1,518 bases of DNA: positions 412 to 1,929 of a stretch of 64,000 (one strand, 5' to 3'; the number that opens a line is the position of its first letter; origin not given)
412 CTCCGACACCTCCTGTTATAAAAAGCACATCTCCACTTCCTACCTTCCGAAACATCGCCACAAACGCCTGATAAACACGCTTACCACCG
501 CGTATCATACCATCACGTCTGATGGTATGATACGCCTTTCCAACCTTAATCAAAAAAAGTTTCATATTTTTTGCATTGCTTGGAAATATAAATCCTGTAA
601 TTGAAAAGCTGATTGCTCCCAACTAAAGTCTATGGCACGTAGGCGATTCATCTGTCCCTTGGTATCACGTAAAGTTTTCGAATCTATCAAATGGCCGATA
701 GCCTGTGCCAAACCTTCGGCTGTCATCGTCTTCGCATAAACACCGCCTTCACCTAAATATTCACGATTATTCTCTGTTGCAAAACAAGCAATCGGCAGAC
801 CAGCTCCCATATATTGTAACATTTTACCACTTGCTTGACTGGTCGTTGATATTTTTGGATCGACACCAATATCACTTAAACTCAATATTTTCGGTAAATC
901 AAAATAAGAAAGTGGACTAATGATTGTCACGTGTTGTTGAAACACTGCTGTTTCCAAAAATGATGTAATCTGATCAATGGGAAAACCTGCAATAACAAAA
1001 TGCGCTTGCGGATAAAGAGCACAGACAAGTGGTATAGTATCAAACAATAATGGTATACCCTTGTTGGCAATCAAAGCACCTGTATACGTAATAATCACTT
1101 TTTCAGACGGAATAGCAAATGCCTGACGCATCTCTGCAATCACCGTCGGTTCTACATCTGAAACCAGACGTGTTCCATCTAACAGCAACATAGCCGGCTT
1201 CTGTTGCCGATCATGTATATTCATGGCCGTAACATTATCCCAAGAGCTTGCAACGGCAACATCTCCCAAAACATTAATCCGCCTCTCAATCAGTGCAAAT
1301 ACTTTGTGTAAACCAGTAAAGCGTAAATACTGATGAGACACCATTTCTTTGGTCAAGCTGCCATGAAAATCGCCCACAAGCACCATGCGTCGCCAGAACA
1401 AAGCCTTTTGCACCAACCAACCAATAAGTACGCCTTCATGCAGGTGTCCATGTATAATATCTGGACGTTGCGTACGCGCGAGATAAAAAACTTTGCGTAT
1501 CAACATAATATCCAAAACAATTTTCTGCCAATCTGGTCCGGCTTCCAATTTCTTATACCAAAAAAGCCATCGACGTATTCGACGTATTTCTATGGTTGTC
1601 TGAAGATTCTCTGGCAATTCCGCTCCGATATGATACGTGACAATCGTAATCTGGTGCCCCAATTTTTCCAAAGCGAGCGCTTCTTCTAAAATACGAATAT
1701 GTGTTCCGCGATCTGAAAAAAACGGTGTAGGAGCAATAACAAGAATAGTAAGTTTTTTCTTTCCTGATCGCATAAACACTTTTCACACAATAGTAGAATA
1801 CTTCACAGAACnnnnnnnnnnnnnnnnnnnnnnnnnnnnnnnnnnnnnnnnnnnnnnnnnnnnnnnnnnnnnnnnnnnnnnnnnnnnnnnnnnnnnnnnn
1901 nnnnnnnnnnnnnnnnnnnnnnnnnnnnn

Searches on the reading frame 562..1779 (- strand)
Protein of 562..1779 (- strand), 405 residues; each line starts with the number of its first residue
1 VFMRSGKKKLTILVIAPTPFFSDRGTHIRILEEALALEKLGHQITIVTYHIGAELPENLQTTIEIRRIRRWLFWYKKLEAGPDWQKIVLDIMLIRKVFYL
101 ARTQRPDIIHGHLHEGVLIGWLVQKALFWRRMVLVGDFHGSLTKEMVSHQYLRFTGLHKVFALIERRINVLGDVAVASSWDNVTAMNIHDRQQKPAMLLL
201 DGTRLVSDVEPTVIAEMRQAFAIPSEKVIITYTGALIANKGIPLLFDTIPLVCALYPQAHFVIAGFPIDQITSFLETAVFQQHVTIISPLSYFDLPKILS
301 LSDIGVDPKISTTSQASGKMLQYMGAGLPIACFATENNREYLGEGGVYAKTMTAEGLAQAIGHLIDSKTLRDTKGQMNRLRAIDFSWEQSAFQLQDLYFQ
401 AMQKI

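Call 7: search_protein_families(library=pfam, proteins=[window:562-1779:-], max_evalue=0.01)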
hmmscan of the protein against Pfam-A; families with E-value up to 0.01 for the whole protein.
window:562-1779:- (405 aa): 5 families
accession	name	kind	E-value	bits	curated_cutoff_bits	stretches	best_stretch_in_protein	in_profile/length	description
PF13692.12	Glyco_trans_1_4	-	3.3e-13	50.6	27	1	229-366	3-141/142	Glycosyl transferases group 1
PF00534.26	Glycos_transf_1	-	2e-11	44.2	26.4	1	215-372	3-163/172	Glycosyl transferases group 1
PF13439.12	Glyco_transf_4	-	5.4e-09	36.7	28.5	1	25-177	3-139/170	Glycosyltransferase Family 4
PF13579.12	Glyco_trans_4_4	-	3.7e-08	34.3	29.7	1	25-176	2-132/158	Glycosyl transferase 4-like domain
PF13524.12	Glyco_trans_1_2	-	0.0097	16.3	25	0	257-391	13-139/144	Glycosyl transferase-like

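Call 8: search_protein_families(library=ncbifam, proteins=[window:562-1779:-], max_evalue=0.01)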
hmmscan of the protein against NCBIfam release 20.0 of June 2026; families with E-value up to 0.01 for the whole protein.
window:562-1779:- (405 aa): 10 families
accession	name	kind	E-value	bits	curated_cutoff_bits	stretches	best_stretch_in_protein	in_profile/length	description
TIGR04157.1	glyco_rSAM_CFB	subfamily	1.3e-07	30.9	400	1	215-334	215-331/406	TIGR04157 family glycosyltransferase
TIGR03449.1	mycothiol_MshA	equivalog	3.6e-06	26.1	462.5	1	27-403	24-405/406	D-inositol-3-phosphate glycosyltransferase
NF007640.0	PRK10307.1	subfamily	1.1e-05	24.5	276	1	208-383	210-388/411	WcaI family glycosyltransferase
TIGR04047.1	MSMEG_0565_glyc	hypoth_equivalog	4.9e-05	22.6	259.85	0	216-398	183-371/373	MSMEG_0565 family glycosyltransferase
TIGR03088.1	stp2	hypoth_equivalog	9.7e-05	21.6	409.05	1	291-400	262-372/374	TIGR03088 family PEP-CTERM/XrtA system glycosyltransferase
TIGR04063.1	stp3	hypoth_equivalog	0.00021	20.3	442.05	0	216-401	203-395/397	TIGR04063 family PEP-CTERM/XrtA system glycosyltransferase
NF047684.1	TeichurnBiosyTuaC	equivalog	0.0011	18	550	1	215-400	207-388/391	teichuronic acid biosynthesis protein TuaC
NF038229.1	Glyco4_Geo_Pelo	equivalog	0.0016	17.5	400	0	215-402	149-337/338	GPMC system family 4 glycosyltransferase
NF012028.0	PRK15484.1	subfamily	0.0023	17.1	618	0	215-285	181-249/380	lipopolysaccharide N-acetylglucosaminyltransferase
NF038295.1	EPS_HpsP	equivalog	0.0085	15.1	550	0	199-398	181-384/388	hormogonium polysaccharide biosynthesis glycosyltransferase HpsP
